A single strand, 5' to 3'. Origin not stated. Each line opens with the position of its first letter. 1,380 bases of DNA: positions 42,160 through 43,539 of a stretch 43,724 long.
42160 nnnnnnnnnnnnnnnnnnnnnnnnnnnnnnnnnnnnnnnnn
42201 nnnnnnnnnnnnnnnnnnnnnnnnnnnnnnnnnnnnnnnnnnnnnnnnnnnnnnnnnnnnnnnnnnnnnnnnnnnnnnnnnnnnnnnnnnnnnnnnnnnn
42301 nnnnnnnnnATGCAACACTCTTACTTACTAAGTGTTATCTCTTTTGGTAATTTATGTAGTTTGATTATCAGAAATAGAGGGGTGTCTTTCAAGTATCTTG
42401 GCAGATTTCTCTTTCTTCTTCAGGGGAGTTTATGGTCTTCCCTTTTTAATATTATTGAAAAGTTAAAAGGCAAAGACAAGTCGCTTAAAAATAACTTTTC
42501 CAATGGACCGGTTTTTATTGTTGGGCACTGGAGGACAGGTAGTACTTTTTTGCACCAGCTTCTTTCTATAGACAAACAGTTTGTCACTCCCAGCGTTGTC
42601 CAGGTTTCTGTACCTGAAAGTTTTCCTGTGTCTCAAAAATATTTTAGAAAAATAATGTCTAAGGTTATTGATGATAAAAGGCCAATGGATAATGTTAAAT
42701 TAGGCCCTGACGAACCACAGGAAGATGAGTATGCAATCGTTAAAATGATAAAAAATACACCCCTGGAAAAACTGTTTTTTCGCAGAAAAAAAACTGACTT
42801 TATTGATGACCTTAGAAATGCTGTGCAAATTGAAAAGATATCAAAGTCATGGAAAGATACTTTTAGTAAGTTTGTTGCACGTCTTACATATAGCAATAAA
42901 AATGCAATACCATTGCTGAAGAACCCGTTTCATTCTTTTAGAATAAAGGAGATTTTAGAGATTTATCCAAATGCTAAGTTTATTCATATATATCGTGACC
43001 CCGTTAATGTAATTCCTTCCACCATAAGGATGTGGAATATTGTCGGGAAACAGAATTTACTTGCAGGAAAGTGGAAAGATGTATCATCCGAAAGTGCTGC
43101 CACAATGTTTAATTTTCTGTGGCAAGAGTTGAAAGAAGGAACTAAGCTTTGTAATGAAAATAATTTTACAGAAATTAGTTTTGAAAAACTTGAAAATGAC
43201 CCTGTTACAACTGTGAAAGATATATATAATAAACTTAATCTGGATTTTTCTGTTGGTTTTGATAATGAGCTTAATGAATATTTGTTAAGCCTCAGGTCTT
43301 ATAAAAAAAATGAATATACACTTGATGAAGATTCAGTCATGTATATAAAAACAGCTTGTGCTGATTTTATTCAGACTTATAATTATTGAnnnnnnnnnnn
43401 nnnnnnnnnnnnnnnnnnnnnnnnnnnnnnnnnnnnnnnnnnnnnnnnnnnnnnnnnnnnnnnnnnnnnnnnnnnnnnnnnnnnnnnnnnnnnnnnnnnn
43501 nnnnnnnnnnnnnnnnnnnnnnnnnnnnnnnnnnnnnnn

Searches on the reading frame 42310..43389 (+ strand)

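Call 7: search_protein_families(library=pfam, proteins=[window:42310-43389:+], max_evalue=0.001)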
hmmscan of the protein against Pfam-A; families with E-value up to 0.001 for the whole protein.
window:42310-43389:+ (359 aa): 3 families
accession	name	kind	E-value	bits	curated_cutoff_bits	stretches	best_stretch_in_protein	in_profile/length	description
PF13469.12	Sulfotransfer_3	-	7.6e-33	115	27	1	67-313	1-214/216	Sulfotransferase family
PF00685.33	Sulfotransfer_1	-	1.5e-11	44.6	22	1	67-337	3-206/255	Sulfotransferase domain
PF17784.7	Sulfotransfer_4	-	0.00034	21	22.8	0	211-277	80-150/215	Sulfotransferase domain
